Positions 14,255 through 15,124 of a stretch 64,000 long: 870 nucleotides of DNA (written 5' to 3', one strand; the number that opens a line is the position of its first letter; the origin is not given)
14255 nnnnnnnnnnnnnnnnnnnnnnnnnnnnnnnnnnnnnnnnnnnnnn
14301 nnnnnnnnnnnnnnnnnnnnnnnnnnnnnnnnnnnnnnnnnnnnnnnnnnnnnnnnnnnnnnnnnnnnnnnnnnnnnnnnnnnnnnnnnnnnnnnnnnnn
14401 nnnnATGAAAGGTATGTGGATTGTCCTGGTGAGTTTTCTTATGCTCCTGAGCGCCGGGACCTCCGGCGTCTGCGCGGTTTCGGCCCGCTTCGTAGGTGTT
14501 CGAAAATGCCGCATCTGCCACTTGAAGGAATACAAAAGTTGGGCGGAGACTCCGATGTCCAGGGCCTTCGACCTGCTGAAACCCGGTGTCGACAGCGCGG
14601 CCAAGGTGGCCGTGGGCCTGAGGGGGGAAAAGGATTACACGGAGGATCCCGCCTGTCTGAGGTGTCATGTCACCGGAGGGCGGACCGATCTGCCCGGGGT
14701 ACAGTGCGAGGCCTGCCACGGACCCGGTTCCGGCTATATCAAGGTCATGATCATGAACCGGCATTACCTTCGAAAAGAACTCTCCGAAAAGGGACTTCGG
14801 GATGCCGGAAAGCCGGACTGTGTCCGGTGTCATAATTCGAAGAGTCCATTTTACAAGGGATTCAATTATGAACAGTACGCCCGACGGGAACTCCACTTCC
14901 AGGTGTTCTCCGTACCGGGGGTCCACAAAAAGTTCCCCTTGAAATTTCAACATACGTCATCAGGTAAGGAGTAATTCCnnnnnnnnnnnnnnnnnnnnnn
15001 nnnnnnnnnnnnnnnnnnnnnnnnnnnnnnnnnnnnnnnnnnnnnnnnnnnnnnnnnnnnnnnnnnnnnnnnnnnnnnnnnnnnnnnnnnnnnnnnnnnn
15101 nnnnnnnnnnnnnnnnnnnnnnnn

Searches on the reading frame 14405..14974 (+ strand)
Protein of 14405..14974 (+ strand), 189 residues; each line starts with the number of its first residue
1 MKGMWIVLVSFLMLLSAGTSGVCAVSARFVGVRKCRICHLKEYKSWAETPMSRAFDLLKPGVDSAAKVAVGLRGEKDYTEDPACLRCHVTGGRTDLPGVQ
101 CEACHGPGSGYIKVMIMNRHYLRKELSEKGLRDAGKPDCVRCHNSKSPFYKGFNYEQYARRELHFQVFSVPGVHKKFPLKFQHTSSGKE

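Call 4: search_protein_families(library=pfam, proteins=[window:14405-14974:+], max_evalue=0.01)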
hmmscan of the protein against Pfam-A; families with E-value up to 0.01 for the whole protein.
window:14405-14974:+ (189 aa): 5 families
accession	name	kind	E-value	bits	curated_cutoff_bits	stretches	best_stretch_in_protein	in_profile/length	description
PF13435.11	Cytochrome_C554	-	9.9e-16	58.9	20.8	1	34-106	1-84/84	Cytochrome c554 and c-prime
PF14522.11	Cytochrome_C7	-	1.6e-05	25.1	24.8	1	98-149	13-54/67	Cytochrome c7 and related cytochrome c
PF09699.15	Paired_CXXCH_1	-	0.00038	20.5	20.6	0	135-146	28-39/41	Doubled CXXCH motif (Paired_CXXCH_1)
PF14537.11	Cytochrom_c3_2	-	0.0012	19.7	25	0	81-146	6-67/79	Cytochrome c3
PF22113.1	Mtrc-MtrF_II-IV_dom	-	0.0027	17.7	30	0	99-147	29-92/176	Outer membrane cytochrome MtrC/MtrF-like, domains II/IV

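Call 5: search_protein_families(library=ncbifam, proteins=[window:14405-14974:+], max_evalue=0.01)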
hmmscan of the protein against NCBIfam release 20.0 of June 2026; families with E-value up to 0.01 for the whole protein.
window:14405-14974:+ (189 aa): 4 families
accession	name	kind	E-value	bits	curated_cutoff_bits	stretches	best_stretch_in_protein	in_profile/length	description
NF043010.1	Cyt554_Nsmonas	equivalog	7.7e-19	68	400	1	13-144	12-162/238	cytochrome c-550 CycA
NF041198.1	UshA_like_PCGU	equivalog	1.1e-13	50.7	275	1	25-146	401-511/519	UshA-like (seleno)protein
TIGR03508.1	decahem_SO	subfamily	0.00065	19.2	192.2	1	92-147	28-81/258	DmsE family decaheme c-type cytochrome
TIGR01905.1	paired_CXXCH_1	subfamily_domain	0.00071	19.4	25.2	0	129-146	22-39/41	doubled CXXCH domain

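Call 82: search_solved_structures(query=window:14405-14971:+, max_evalue=1)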
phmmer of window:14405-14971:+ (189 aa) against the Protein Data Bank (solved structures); distinct sequences matched with E-value up to 1: 4.
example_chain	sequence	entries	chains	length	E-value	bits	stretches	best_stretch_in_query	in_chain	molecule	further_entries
1bvb_A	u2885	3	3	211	2.1e-14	56.9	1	27-143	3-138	CYTOCHROME C-554 | CYTOCHROME C554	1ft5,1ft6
6i5b_A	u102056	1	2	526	0.28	14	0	22-51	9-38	Uncharacterized protein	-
4rkm_A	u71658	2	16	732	0.53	13.1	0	24-49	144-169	MccA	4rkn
6qvm_A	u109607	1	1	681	0.74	12.6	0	96-174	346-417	Multiheme cytochrome cf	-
